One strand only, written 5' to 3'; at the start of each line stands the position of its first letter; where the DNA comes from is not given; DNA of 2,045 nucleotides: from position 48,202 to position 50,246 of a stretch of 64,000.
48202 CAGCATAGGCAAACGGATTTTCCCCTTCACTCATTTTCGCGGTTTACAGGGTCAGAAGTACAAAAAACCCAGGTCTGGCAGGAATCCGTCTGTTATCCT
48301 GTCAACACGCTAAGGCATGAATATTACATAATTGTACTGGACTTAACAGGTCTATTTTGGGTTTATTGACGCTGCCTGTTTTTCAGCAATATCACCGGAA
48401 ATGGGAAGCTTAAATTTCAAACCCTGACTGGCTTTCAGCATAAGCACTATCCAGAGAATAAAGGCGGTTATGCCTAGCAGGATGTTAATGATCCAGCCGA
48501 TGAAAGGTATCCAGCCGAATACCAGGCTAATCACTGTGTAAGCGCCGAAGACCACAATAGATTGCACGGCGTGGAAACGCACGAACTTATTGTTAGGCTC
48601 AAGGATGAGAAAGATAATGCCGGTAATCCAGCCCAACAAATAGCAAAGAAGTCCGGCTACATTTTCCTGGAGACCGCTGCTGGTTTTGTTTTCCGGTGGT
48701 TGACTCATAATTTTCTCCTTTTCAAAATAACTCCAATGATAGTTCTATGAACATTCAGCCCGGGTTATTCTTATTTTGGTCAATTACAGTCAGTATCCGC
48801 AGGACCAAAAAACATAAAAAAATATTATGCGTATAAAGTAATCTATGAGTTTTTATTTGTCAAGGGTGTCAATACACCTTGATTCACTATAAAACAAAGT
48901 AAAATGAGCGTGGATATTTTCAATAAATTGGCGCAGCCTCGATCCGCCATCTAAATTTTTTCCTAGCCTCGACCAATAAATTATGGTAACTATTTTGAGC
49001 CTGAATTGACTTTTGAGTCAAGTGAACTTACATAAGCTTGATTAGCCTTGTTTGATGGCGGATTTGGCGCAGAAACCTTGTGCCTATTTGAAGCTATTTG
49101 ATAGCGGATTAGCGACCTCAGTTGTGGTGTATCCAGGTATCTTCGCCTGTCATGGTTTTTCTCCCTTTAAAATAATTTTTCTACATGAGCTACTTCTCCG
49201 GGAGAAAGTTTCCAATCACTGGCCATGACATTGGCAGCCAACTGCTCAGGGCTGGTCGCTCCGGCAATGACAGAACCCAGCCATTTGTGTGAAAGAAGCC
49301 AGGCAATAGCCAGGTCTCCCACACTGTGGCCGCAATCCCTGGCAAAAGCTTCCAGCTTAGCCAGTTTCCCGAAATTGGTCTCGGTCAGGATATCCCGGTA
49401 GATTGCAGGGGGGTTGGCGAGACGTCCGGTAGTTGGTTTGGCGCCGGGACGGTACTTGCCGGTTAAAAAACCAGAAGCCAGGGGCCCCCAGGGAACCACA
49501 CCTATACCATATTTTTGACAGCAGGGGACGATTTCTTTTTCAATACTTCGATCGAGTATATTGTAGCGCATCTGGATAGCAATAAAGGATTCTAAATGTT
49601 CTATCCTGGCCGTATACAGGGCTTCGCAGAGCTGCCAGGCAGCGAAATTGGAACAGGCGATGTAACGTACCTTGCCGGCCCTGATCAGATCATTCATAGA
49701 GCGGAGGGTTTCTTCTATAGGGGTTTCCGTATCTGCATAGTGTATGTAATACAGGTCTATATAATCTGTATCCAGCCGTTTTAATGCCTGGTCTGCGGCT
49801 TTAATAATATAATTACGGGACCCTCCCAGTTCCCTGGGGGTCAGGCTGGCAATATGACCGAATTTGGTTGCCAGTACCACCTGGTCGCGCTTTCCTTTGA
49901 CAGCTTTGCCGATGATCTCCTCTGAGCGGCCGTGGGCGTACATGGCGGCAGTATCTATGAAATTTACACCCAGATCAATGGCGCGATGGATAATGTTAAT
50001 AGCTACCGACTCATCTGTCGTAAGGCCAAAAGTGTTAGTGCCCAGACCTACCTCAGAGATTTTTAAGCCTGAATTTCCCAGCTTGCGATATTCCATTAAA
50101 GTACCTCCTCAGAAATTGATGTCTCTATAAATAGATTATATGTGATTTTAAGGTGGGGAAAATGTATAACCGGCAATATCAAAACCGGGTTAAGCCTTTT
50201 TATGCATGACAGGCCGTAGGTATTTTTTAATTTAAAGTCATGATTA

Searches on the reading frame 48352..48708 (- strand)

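Call 25: search_protein_families(library=pfam, proteins=[window:48352-48708:-], max_evalue=0.00001)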
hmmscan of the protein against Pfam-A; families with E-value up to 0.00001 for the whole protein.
window:48352-48708:- (118 aa): 1 family
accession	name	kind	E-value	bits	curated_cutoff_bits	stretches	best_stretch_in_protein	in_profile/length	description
PF09685.15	DUF4870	-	1.8e-07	31.6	25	1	18-104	14-103/107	Domain of unknown function (DUF4870)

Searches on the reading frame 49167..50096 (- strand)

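Call 25: search_protein_families(library=pfam, proteins=[window:49167-50096:-], max_evalue=0.00001)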
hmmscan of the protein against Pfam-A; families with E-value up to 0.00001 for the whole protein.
window:49167-50096:- (309 aa): 1 family
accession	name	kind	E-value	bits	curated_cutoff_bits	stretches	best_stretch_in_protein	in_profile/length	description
PF00248.27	Aldo_ket_red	-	7.1e-75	252.2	24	1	15-308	1-289/291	Aldo/keto reductase family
